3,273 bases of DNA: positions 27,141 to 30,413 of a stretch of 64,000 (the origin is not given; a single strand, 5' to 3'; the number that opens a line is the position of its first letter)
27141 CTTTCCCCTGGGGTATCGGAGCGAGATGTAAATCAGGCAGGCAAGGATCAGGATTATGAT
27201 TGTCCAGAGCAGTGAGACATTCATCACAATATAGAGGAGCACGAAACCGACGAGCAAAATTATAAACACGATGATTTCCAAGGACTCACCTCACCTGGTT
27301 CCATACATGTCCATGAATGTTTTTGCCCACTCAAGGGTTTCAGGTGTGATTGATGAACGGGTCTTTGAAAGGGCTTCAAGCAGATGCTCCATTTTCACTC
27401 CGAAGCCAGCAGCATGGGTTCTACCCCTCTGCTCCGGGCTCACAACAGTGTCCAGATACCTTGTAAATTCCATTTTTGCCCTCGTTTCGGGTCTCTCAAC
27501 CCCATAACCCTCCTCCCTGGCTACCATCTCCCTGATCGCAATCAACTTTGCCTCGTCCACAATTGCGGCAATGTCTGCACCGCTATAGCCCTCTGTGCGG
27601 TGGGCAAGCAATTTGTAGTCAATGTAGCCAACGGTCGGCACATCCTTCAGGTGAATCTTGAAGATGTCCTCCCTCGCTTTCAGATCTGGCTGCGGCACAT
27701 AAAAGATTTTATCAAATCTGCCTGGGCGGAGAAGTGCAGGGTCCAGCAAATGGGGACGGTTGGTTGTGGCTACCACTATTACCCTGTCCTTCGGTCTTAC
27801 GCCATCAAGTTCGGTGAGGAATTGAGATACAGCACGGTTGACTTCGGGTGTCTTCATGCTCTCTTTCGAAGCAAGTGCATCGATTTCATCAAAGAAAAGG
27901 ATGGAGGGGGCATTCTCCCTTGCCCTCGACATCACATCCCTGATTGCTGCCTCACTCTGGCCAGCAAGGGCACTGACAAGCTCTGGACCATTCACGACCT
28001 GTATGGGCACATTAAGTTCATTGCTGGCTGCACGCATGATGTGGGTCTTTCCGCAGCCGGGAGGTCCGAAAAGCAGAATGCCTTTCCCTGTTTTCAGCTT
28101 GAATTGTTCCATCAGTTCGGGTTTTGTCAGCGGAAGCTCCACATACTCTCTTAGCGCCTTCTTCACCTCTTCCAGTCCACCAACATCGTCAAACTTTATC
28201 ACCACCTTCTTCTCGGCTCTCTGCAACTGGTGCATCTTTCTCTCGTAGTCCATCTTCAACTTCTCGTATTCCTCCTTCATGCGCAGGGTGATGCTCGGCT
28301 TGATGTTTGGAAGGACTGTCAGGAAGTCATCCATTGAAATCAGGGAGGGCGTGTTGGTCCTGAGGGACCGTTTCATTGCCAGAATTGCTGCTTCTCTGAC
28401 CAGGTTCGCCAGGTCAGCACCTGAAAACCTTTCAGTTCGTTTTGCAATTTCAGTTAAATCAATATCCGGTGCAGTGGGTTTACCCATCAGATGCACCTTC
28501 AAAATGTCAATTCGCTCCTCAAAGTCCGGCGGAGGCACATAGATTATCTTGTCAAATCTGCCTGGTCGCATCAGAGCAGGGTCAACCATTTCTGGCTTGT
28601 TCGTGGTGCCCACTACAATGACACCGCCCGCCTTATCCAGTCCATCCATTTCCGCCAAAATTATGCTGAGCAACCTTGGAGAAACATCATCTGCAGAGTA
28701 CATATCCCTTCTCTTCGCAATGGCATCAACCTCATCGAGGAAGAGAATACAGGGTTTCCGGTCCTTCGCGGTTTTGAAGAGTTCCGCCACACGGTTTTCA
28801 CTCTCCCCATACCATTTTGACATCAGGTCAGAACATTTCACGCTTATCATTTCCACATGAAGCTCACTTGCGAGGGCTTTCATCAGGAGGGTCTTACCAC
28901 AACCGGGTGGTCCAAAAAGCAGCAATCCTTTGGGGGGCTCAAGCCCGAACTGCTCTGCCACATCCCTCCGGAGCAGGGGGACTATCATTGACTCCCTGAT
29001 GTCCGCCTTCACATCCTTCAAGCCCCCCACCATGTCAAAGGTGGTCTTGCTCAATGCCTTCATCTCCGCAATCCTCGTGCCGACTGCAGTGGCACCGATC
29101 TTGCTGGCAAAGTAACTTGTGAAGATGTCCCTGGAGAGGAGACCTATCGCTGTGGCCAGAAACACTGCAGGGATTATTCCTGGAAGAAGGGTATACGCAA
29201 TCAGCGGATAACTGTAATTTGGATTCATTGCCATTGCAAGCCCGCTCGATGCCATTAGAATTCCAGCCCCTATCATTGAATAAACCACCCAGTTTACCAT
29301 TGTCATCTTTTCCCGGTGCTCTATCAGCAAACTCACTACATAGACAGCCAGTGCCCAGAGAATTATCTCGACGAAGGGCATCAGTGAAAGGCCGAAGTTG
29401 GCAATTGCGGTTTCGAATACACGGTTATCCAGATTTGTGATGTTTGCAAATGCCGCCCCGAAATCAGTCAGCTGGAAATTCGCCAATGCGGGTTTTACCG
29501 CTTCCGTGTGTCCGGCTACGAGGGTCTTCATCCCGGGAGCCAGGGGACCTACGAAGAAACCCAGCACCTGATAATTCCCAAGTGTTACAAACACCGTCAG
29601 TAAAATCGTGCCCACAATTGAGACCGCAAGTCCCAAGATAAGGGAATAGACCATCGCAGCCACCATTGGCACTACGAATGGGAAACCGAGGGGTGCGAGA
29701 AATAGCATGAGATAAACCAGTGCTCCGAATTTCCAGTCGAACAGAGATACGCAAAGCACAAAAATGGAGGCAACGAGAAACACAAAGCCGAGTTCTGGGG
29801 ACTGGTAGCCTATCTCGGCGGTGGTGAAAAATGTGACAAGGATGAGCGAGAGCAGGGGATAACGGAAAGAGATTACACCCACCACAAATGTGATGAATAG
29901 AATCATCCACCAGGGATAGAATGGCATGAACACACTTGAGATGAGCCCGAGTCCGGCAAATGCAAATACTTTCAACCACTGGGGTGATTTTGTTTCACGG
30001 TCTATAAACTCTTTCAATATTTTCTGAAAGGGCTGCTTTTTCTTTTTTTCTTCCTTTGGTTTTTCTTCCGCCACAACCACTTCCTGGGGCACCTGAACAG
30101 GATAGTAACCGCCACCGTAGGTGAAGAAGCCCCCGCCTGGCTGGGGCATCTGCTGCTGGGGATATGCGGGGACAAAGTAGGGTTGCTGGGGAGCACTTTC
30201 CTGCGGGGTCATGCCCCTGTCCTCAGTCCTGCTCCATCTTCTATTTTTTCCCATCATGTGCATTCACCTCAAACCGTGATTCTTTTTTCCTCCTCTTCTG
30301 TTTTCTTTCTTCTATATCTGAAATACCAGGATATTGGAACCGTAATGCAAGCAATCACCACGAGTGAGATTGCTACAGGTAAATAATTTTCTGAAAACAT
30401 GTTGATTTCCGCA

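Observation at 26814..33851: Four-gene operon: two tandem tail-anchored glycoprotein paralogs + polytopic-membrane double-AAA+ ATPase + small membrane protein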

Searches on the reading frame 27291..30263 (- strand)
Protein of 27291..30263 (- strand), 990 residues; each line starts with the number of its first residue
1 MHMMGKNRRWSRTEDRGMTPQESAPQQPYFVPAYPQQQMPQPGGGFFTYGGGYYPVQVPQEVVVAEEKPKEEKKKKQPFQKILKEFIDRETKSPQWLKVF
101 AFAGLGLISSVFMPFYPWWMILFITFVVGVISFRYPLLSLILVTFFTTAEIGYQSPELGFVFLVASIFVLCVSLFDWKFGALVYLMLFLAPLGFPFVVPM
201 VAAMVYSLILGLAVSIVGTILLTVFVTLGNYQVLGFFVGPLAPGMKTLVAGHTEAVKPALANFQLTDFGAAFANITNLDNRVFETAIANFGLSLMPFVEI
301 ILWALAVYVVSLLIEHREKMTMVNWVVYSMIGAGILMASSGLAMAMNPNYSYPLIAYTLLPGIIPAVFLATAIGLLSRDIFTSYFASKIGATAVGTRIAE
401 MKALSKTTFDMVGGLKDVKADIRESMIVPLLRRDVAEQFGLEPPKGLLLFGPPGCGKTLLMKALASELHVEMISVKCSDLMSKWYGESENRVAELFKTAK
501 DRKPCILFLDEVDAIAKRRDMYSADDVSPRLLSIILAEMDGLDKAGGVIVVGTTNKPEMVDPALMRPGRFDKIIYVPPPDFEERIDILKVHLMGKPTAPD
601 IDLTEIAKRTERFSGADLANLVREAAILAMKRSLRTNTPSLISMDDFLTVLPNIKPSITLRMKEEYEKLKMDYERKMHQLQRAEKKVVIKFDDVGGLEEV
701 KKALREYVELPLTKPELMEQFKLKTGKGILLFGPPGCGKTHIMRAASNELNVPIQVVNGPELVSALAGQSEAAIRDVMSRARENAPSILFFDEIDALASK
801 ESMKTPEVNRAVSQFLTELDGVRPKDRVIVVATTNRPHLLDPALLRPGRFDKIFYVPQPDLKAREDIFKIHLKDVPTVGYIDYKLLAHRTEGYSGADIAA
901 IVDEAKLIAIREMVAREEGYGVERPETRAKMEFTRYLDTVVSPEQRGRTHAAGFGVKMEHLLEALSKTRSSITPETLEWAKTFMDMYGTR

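Call 3: search_protein_families(library=pfam, proteins=[window:27291-30263:-], max_evalue=0.1)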
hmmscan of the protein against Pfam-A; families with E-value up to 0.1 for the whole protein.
window:27291-30263:- (990 aa): 53 families (the best 25 are shown)
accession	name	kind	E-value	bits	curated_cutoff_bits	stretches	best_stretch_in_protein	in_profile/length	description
PF00004.35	AAA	-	8.2e-85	282.3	21.2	2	447-577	1-130/131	ATPase family associated with various cellular activities (AAA)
PF17862.7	AAA_lid_3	-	7.1e-29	99.4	27.2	2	600-639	1-40/45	AAA+ lid domain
PF13173.12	AAA_14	-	8.5e-14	52.1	27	2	447-536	5-82/129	AAA domain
PF07728.20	AAA_5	-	1.3e-12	48.3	22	2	729-845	2-136/139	AAA domain (dynein-related subfamily)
PF13191.12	AAA_16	-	1.6e-12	48.7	32.6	2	723-830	21-136/167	AAA ATPase domain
PF05496.18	RuvB_N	-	3.1e-12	47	27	2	728-799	35-98/159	Holliday junction DNA helicase RuvB P-loop domain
PF13401.12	AAA_22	-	1.4e-11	45.2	27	2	447-482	8-46/130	AAA domain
PF07724.20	AAA_2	-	1.6e-09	38.4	27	1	447-535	6-99/166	AAA domain (Cdc48 subfamily)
PF01637.24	ATPase_2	-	3.1e-08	34.1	33.2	2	442-469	18-45/225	ATPase domain predominantly from Archaea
PF13671.12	AAA_33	-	3.4e-08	34.3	27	2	729-836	2-81/143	AAA domain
PF13207.12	AAA_17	-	4.6e-08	33.9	27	2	450-489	1-38/136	AAA domain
PF00005.33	ABC_tran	-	7e-08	33.6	25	2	439-476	6-45/137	ABC transporter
PF13238.12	AAA_18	-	8.1e-08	33.2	29.4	2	448-491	2-44/128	AAA domain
PF00910.28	RNA_helicase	-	9.1e-08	33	21.5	1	448-472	2-26/105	RNA helicase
PF03215.21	Rad17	-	1.4e-07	32.1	23.8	2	445-474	46-75/186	Rad17 P-loop domain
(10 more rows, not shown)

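Call 4: search_protein_families(library=ncbifam, proteins=[window:27291-30263:-], max_evalue=0.1)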
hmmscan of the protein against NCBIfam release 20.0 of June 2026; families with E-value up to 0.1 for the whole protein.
window:27291-30263:- (990 aa): 93 families (the best 25 are shown)
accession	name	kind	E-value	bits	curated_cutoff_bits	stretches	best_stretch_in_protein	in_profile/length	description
TIGR01243.1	CDC48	subfamily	4.7e-165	550.9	802.65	2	689-985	450-727/733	CDC48 family AAA ATPase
NF003069.1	PRK03992.1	subfamily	5.9e-151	502.9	500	2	398-652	119-370/379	proteasome-activating nucleotidase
TIGR01242.2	TIGR01242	subfamily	2.7e-143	477.3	500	2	400-654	104-355/362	proteasome-activating nucleotidase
TIGR01241.2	FtsH_fam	equivalog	2.7e-142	475.6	600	2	355-635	106-388/598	ATP-dependent zinc metalloprotease FtsH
NF047747.1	PrtsmActNtasePan2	equivalog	5.2e-120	401.3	700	2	399-637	140-379/397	proteasome-activating nucleotidase Pan2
NF047748.1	PrtsmActNtasePan1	equivalog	6.6e-118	394.2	750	2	681-913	137-373/405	proteasome-activating nucleotidase Pan1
NF008004.0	PRK10733.1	equivalog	1.8e-108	363.2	1008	2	391-635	131-378/644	ATP-dependent zinc metalloprotease FtsH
NF041006.2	cell_div_CdvC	equivalog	7.9e-107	357.4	650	2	402-670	95-365/370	cell division protein CdvC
TIGR03689.1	pup_AAA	equivalog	2e-94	317.2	504.75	2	406-595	178-381/512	proteasome ATPase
NF042959.1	IteA_antiphage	equivalog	5.7e-70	236.3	510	2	698-910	98-305/367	anti-phage ATPase IteA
NF003229.0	PRK04195.1-5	equivalog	1.6e-21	76.5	280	2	444-521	44-121/413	replication factor C large subunit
TIGR03922.1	T7SS_EccA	equivalog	9.3e-17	60.8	466.65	2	397-541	263-412/557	type VII secretion AAA-ATPase EccA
NF003230.0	PRK04195.1-6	equivalog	2.7e-15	56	441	2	442-520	37-114/494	replication factor C large subunit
TIGR00635.1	ruvB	equivalog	1.2e-14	54.1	299.05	2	727-799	31-95/305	Holliday junction branch migration DNA helicase RuvB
NF003745.1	PRK05342.1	equivalog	1.8e-14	53.4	359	2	447-528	112-200/418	ATP-dependent Clp protease ATP-binding subunit ClpX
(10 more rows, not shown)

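Call 7: find_homologous_proteins(query=window:27291-30263:-, max_evalue=1e-10)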
Query window:27291-30263:- (990 aa): 1529 proteins with E <= 1e-10 among 8000 candidates; the best 120 are listed.
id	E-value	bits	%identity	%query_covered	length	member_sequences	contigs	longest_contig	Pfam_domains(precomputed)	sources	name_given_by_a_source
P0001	0.0e+0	2031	90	100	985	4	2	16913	PF13173.13,PF13671.13,PF00004.36,PF13401.13,PF13238.13,PF05673.20,PF07728.21,PF13191.13,PF00308.25,PF07724.21,PF24883.3,PF13521.13,PF09336.17,PF06068.20,PF01443.25,PF05496.19,PF17862.8,PF01637.25,PF03215.22,PF00005.34,PF12775.14,PF02367.24,PF13207.13,PF00910.29,PF20720.4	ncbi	ncbi:MAG: AAA family ATPase [Thermoplasmata archaeon]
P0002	0.0e+0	1885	85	99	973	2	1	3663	PF13173.13,PF06068.20,PF13671.13,PF00004.36,PF13401.13,PF13238.13,PF05673.20,PF05496.19,PF17862.8,PF01637.25,PF07728.21,PF13191.13,PF07724.21,PF00005.34,PF12775.14,PF02367.24,PF13521.13,PF13207.13,PF00910.29,PF20720.4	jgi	-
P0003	0.0e+0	1863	86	95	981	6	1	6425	PF13173.13,PF06068.20,PF01443.25,PF13671.13,PF00004.36,PF13401.13,PF13238.13,PF05673.20,PF05496.19,PF17862.8,PF01637.25,PF07728.21,PF03215.22,PF13191.13,PF07724.21,PF24883.3,PF00005.34,PF12775.14,PF02367.24,PF13521.13,PF13207.13,PF00910.29,PF20720.4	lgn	-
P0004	0.0e+0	1406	65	96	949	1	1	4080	PF13173.13,PF06068.20,PF13671.13,PF00004.36,PF13401.13,PF13238.13,PF05673.20,PF05496.19,PF17862.8,PF01637.25,PF07728.21,PF03215.22,PF13191.13,PF07724.21,PF00005.34,PF12775.14,PF02367.24,PF13521.13,PF13207.13,PF00910.29,PF20720.4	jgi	jgi:SpoVK/Ycf46/Vps4 family AAA+-type ATPase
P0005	0.0e+0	1323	64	92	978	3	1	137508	PF13173.13,PF13671.13,PF00004.36,PF13401.13,PF13238.13,PF05673.20,PF07728.21,PF13191.13,PF07724.21,PF03969.23,PF13521.13,PF25199.2,PF24389.2,PF09336.17,PF06068.20,PF05496.19,PF17862.8,PF01637.25,PF03215.22,PF00005.34,PF02367.24,PF13207.13,PF00910.29,PF20720.4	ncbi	-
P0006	0.0e+0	1284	63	92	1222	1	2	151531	PF13173.13,PF06068.20,PF13671.13,PF00004.36,PF13401.13,PF13238.13,PF05673.20,PF05496.19,PF17862.8,PF01637.25,PF07728.21,PF03215.22,PF13191.13,PF07724.21,PF24883.3,PF00005.34,PF12775.14,PF02367.24,PF13521.13,PF13207.13,PF00910.29,PF20720.4,PF24389.2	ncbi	-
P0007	0.0e+0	1281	63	92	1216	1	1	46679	PF13173.13,PF06068.20,PF13671.13,PF00004.36,PF13401.13,PF13238.13,PF05673.20,PF05496.19,PF17862.8,PF01637.25,PF07728.21,PF03215.22,PF13191.13,PF07724.21,PF24883.3,PF00005.34,PF12775.14,PF02367.24,PF13521.13,PF13207.13,PF00910.29,PF20720.4,PF24389.2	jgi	jgi:transitional endoplasmic reticulum ATPase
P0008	0.0e+0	1280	64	92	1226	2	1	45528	PF13173.13,PF06068.20,PF01443.25,PF13671.13,PF00004.36,PF13401.13,PF13238.13,PF05673.20,PF05496.19,PF17862.8,PF01637.25,PF07728.21,PF03215.22,PF13191.13,PF07724.21,PF00005.34,PF12775.14,PF02367.24,PF13521.13,PF13207.13,PF00910.29,PF20720.4,PF24389.2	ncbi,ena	-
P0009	0.0e+0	1279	63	92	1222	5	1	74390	PF13173.13,PF06068.20,PF13671.13,PF00004.36,PF13401.13,PF13238.13,PF05673.20,PF05496.19,PF17862.8,PF01637.25,PF07728.21,PF03215.22,PF13191.13,PF07724.21,PF24883.3,PF00005.34,PF12775.14,PF02367.24,PF13521.13,PF13207.13,PF00910.29,PF20720.4,PF24389.2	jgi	-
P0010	0.0e+0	1276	63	92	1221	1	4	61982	PF13173.13,PF06068.20,PF13671.13,PF00004.36,PF13401.13,PF13238.13,PF05673.20,PF05496.19,PF17862.8,PF01637.25,PF07728.21,PF03215.22,PF13191.13,PF07724.21,PF24883.3,PF00005.34,PF12775.14,PF02367.24,PF13521.13,PF13207.13,PF00910.29,PF20720.4,PF24389.2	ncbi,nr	ncbi:MAG: AAA family ATPase [Euryarchaeota archaeon]|nr:AAA family ATPase [Euryarchaeota archaeon] M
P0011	0.0e+0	1273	62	92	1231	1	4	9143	PF13173.13,PF06068.20,PF13671.13,PF00004.36,PF13401.13,PF13238.13,PF05673.20,PF05496.19,PF17862.8,PF01637.25,PF07728.21,PF03215.22,PF13191.13,PF07724.21,PF24883.3,PF00005.34,PF12775.14,PF02367.24,PF13521.13,PF13207.13,PF00910.29,PF20720.4,PF24389.2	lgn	-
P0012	0.0e+0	1270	62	92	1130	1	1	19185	PF13173.13,PF13671.13,PF00004.36,PF13401.13,PF13238.13,PF05673.20,PF07728.21,PF13191.13,PF07724.21,PF24883.3,PF13521.13,PF24389.2,PF06068.20,PF01443.25,PF05496.19,PF17862.8,PF01637.25,PF03215.22,PF00005.34,PF12775.14,PF02367.24,PF13207.13,PF00910.29,PF20720.4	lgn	-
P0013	0.0e+0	1268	63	92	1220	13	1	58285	PF13173.13,PF13671.13,PF00004.36,PF13401.13,PF13238.13,PF05673.20,PF07728.21,PF13191.13,PF07724.21,PF24883.3,PF13521.13,PF24389.2,PF06068.20,PF01443.25,PF05496.19,PF17862.8,PF01637.25,PF03215.22,PF00005.34,PF12775.14,PF02367.24,PF13207.13,PF00910.29,PF20720.4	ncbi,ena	-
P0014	0.0e+0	1267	63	92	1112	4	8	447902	PF13173.13,PF13671.13,PF00004.36,PF13401.13,PF13238.13,PF05673.20,PF07728.21,PF13191.13,PF07724.21,PF24883.3,PF13521.13,PF24389.2,PF06068.20,PF01443.25,PF05496.19,PF17862.8,PF01637.25,PF03215.22,PF00005.34,PF12775.14,PF02367.24,PF13207.13,PF00910.29,PF20720.4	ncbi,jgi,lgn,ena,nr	ncbi:MAG: AAA family ATPase [Candidatus Thermoplasmatota archaeon]|jgi:SpoVK/Ycf46/Vps4 family AAA+-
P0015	0.0e+0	1262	62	92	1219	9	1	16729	PF13173.13,PF06068.20,PF13671.13,PF00004.36,PF13401.13,PF13238.13,PF05673.20,PF05496.19,PF17862.8,PF01637.25,PF07728.21,PF03215.22,PF13191.13,PF07724.21,PF24883.3,PF00005.34,PF12775.14,PF02367.24,PF13521.13,PF13207.13,PF00910.29,PF20720.4,PF24389.2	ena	-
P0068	0.0e+0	1165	58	92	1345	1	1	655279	PF09336.17,PF13173.13,PF06068.20,PF01443.25,PF13671.13,PF00004.36,PF13401.13,PF13238.13,PF05496.19,PF17862.8,PF01637.25,PF07728.21,PF03215.22,PF13191.13,PF07724.21,PF00005.34,PF12775.14,PF02367.24,PF13521.13,PF13207.13,PF00910.29,PF24389.2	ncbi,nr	ncbi:MAG: AAA family ATPase [Thermoplasmata archaeon]|nr:AAA family ATPase [Thermoplasmata archaeon]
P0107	0.0e+0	1102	54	92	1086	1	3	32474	PF13173.13,PF13240.12,PF01443.25,PF13671.13,PF00004.36,PF13401.13,PF13238.13,PF05496.19,PF17862.8,PF01637.25,PF07728.21,PF03215.22,PF13248.12,PF13191.13,PF08271.18,PF07724.21,PF12773.14,PF00005.34,PF12775.14,PF13207.13,PF00910.29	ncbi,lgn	ncbi:MAG: AAA family ATPase [Candidatus Natronoplasma sp.]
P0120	4.4e-267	907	46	92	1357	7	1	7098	PF02037.34,PF13173.13,PF00004.36,PF13401.13,PF05496.19,PF17862.8,PF07728.21,PF03215.22,PF13191.13,PF24883.3,PF00005.34,PF13207.13,PF00910.29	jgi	jgi:SpoVK/Ycf46/Vps4 family AAA+-type ATPase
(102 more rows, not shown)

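Call 8: find_related_loci(query=window:27291-30263:-, collection=genome_contigs, flank=10000)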
Query window:27291-30263:- (990 aa) in genome_contigs; peptide patterns used: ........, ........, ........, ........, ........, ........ (x = any residue, [..] = any of these).
51 stretches matched a pattern; 36 encode a relative of the query (tblastn E <= 1e-3); 36 distinct loci.
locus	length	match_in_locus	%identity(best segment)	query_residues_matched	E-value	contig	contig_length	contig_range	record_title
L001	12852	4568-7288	59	79-990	0e+0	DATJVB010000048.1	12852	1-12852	MAG TPA_asm: Thermoplasmata archaeon isolate SMAG_U15061 k141_3146999, whole genome shotgun sequence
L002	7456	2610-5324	59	79-990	0e+0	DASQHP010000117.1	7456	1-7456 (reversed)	MAG TPA_asm: Thermoplasmata archaeon isolate SMAG_U11836 k141_567694, whole genome shotgun sequence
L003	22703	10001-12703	59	83-990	0e+0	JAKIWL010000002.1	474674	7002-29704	MAG: Thermoplasmata archaeon isolate SubAcS10-22 SubAcS10-22_2, whole genome shotgun sequence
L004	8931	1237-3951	59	79-990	0e+0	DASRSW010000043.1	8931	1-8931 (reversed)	MAG TPA_asm: Thermoplasmata archaeon isolate SMAG_U6346 k141_417753, whole genome shotgun sequence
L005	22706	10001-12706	58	83-990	0e+0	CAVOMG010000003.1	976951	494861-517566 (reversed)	MAG: uncultured Thermoplasmata archaeon isolate MFD00008.bin.2.88 genome assembly, contig: contig_5858, whole genome sho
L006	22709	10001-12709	58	83-990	0e+0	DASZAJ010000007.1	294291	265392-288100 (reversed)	MAG TPA_asm: Thermoplasmata archaeon isolate SMAG_U6385 k141_548054, whole genome shotgun sequence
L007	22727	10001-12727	60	81-987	0e+0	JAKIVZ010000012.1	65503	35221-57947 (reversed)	MAG: Candidatus Lutacidiplasma silvani isolate AcS3-62 NODE_417_length_65503_cov_12.560430, whole genome shotgun sequenc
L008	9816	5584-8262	60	90-987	0e+0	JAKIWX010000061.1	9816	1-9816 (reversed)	MAG: Thermoplasmata archaeon isolate SubAcS15-67 SubAcS15-67_61, whole genome shotgun sequence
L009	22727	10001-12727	58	79-990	0e+0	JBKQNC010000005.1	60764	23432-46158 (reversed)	MAG: Thermoplasmata archaeon isolate LASAr3G3H3I__bin_2 LASAr3G3H3I_000000055722, whole genome shotgun sequence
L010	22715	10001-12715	58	79-987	0e+0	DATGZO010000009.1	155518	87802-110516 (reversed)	MAG TPA_asm: Thermoplasmata archaeon isolate SMAG_U10666 k141_419545, whole genome shotgun sequence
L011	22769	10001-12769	57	79-990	0e+0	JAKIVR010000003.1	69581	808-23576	MAG: Thermoplasmata archaeon isolate AcS11-62 AcS11-62_3, whole genome shotgun sequence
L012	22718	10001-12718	59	83-989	0e+0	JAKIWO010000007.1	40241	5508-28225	MAG: Thermoplasmata archaeon isolate SubAcS13-24 SubAcS13-24_7, whole genome shotgun sequence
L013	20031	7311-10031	58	79-990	0e+0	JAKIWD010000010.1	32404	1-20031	MAG: Thermoplasmata archaeon isolate AcS4-93 k141_4167056_length_32404_cov_16.0000, whole genome shotgun sequence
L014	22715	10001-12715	58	79-987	0e+0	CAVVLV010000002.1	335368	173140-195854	MAG: uncultured Thermoplasmata archaeon isolate MFD09222.bin.2.62 genome assembly, contig: contig_79895, whole genome sh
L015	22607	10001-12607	46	83-990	0e+0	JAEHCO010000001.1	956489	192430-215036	MAG: Methanobacteriota archaeon isolate SF.bin51 NODE_1_length_956489_cov_12.373157, whole genome shotgun sequence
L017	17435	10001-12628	47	74-990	0e+0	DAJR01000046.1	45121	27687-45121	MAG TPA_asm: Methanomassiliicoccales archaeon UBA147 UBA147_contig_21430, whole genome shotgun sequence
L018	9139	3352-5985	42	83-918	0e+0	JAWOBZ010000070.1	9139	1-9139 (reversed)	MAG: Thermoplasmata archaeon isolate BLK3-3.bin.4 k191_1067566, whole genome shotgun sequence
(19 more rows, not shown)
